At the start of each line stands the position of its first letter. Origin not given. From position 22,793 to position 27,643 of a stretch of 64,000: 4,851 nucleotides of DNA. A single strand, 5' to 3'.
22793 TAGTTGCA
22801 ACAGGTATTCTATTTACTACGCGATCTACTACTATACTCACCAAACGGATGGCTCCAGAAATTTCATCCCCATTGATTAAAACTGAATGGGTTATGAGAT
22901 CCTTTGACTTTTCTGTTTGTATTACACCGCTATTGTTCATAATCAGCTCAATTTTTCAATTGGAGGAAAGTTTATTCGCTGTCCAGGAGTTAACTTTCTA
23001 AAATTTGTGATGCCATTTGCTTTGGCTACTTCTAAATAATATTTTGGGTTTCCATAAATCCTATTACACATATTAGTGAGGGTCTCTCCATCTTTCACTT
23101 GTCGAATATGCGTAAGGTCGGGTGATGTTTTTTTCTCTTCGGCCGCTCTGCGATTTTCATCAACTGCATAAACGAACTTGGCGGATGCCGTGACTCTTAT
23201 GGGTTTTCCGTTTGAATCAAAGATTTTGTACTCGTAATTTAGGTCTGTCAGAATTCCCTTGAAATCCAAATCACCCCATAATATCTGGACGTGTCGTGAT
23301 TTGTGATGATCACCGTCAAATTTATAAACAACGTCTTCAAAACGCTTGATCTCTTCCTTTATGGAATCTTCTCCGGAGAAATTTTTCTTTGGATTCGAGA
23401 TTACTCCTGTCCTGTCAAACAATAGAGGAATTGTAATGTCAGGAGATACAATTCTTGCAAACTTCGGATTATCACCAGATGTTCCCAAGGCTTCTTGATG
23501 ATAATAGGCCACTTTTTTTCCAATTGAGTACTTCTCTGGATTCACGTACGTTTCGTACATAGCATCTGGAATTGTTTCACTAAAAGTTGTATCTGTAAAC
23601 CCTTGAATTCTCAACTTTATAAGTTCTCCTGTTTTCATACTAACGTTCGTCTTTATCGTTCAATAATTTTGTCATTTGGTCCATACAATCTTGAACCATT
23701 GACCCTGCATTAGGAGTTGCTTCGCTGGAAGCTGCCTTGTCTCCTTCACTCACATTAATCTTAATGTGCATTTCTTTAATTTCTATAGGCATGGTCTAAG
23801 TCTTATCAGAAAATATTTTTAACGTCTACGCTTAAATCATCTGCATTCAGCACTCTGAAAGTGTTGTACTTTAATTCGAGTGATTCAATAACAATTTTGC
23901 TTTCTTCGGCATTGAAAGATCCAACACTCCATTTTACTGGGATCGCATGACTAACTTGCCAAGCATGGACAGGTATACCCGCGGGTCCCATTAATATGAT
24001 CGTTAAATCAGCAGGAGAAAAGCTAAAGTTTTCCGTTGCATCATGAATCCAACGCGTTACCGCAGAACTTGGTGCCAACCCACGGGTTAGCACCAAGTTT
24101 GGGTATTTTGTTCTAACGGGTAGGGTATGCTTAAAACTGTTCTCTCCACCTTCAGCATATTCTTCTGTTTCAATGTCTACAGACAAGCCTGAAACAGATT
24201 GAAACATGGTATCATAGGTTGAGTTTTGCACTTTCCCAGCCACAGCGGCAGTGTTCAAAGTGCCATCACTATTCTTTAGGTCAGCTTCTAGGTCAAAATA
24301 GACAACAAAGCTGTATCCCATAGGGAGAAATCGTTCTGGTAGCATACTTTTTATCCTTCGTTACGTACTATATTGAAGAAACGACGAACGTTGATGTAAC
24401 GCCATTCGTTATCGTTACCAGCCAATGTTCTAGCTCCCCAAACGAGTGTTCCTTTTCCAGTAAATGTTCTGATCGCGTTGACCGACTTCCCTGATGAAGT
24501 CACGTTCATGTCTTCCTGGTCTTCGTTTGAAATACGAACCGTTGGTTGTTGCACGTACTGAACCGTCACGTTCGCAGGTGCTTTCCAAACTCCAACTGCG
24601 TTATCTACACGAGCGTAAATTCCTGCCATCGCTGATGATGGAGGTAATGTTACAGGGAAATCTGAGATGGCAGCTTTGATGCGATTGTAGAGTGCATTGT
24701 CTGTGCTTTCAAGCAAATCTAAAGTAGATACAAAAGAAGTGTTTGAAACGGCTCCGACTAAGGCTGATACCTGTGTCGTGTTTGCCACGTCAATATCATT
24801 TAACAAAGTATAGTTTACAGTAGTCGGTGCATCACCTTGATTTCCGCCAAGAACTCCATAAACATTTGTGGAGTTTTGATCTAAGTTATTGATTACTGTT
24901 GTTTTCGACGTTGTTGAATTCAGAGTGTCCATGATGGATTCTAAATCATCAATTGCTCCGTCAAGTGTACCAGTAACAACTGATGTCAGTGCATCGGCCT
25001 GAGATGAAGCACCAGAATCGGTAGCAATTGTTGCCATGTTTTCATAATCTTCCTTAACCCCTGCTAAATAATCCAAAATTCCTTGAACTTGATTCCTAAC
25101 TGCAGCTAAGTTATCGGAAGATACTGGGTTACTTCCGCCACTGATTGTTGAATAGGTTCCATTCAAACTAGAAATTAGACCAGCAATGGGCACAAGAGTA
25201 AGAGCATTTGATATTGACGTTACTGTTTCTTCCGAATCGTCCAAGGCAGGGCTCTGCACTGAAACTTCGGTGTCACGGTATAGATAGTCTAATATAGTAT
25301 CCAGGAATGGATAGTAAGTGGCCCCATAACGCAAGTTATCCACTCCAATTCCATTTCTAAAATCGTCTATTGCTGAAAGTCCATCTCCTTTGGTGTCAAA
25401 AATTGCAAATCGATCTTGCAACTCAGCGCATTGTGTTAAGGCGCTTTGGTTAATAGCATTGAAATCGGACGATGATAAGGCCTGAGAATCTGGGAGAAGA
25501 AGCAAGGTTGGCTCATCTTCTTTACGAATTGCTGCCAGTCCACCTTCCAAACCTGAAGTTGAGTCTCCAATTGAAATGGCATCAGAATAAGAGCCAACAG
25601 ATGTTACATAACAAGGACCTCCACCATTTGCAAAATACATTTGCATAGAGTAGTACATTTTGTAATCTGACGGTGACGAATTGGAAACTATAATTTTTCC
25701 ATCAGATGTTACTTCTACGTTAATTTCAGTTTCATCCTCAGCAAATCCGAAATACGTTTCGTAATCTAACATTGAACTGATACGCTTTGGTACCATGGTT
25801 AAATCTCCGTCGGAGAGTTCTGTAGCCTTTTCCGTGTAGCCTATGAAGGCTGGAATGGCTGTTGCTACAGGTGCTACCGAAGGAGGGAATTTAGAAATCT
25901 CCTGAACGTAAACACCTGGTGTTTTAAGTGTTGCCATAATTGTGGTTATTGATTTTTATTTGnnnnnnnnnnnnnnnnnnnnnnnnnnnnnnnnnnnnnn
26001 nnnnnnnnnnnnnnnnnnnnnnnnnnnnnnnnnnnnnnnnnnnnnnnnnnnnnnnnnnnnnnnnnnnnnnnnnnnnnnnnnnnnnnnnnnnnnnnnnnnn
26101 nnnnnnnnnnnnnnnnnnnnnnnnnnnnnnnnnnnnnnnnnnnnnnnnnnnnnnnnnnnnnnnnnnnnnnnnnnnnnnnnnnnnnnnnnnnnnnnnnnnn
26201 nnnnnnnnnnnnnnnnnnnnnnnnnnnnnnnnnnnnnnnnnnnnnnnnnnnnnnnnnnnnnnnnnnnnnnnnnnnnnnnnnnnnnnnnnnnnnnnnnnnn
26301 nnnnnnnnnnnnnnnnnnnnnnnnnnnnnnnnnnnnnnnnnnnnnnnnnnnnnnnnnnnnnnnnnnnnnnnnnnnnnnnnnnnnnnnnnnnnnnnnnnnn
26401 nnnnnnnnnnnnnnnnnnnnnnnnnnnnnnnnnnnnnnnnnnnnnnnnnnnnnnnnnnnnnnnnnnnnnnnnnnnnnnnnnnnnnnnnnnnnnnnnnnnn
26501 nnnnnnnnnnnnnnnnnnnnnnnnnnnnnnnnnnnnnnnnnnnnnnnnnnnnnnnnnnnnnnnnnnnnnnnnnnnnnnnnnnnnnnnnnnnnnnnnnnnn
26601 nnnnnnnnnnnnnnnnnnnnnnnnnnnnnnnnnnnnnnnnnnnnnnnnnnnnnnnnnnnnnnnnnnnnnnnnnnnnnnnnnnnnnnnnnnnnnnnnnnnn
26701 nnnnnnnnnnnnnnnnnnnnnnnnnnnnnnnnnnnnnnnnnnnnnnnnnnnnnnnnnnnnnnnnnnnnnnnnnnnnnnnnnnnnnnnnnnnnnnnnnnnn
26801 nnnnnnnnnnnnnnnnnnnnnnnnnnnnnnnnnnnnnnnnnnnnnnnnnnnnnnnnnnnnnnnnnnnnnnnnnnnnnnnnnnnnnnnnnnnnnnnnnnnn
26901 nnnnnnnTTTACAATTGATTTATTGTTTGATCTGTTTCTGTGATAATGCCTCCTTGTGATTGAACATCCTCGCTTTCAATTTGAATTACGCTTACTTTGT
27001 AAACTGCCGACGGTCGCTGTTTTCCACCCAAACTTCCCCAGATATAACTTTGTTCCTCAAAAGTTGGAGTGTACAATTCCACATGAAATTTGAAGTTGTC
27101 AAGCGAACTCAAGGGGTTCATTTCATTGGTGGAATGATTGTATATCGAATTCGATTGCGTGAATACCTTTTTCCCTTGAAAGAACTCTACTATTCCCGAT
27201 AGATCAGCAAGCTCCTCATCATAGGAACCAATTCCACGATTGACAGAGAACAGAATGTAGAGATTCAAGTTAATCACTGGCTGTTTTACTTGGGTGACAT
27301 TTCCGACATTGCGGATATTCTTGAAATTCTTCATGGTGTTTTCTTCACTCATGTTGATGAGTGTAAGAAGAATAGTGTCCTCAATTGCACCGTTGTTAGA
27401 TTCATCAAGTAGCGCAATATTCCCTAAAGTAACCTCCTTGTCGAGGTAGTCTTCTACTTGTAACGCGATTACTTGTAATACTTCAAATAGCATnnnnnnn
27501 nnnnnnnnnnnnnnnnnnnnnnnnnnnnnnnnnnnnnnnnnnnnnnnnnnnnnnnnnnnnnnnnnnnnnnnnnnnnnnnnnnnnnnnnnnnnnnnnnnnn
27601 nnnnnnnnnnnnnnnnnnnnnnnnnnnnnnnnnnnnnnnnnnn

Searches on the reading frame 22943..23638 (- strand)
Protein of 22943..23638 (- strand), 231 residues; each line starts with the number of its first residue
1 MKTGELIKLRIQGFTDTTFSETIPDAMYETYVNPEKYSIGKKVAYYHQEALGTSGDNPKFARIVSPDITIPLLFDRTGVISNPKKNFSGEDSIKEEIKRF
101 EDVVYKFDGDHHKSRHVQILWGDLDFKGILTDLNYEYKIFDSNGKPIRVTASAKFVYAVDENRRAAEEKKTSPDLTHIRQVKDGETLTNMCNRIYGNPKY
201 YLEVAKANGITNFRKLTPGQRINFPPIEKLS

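Call 5: search_protein_families(library=pfam, proteins=[window:22943-23638:-], max_evalue=0.01)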
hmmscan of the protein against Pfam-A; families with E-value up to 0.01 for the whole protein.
window:22943-23638:- (231 aa): 1 family
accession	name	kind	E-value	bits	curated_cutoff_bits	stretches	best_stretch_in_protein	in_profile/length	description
PF19266.4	CIS_tube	-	8.9e-42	143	27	1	5-165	1-157/158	Contractile injection system tube protein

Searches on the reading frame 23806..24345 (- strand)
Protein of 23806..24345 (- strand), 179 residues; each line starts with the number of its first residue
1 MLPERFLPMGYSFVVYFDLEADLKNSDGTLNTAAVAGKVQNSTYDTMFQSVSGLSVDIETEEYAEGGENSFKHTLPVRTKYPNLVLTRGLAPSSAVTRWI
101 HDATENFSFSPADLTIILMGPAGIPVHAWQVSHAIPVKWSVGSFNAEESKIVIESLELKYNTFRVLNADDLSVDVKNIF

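Call 5: search_protein_families(library=pfam, proteins=[window:23806-24345:-], max_evalue=0.01)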
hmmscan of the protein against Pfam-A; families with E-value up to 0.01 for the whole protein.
window:23806-24345:- (179 aa): 1 family
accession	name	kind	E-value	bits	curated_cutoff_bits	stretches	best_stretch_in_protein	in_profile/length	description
PF06841.18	Phage_T4_gp19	-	6e-36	123.7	28.2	1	41-163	10-133/134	T4-like virus tail tube protein gp19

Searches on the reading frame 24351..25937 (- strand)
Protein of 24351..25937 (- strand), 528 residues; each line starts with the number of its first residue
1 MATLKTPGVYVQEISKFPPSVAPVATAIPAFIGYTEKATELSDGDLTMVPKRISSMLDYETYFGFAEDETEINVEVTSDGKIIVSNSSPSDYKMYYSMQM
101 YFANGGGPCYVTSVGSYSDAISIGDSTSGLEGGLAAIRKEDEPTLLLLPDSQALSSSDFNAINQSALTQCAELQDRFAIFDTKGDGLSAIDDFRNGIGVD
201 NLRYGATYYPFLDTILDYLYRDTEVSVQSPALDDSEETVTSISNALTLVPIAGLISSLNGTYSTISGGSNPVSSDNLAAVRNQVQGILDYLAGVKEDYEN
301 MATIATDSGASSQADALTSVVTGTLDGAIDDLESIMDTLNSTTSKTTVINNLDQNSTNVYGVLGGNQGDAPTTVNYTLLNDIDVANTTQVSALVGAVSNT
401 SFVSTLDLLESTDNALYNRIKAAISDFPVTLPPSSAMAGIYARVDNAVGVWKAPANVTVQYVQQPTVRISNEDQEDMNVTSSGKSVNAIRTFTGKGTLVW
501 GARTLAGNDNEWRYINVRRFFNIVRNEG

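Call 10: search_protein_families(library=pfam, proteins=[window:24351-25937:-], max_evalue=0.001)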
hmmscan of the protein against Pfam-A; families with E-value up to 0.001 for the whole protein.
window:24351-25937:- (528 aa): 1 family
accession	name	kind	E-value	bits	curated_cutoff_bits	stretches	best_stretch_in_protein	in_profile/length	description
PF04984.19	Phage_sheath_1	-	3.2e-05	24.2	31.4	1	345-505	36-168/168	Phage tail sheath protein subtilisin-like domain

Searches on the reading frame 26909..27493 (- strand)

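Call 10: search_protein_families(library=pfam, proteins=[window:26909-27493:-], max_evalue=0.001)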
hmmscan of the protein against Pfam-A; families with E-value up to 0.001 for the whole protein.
window:26909-27493:- (194 aa): 1 family
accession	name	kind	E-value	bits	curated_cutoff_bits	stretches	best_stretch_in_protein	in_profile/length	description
PF14065.11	Pvc16_N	-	1.1e-32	113.7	27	1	4-185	1-179/180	Pvc16 N-terminal domain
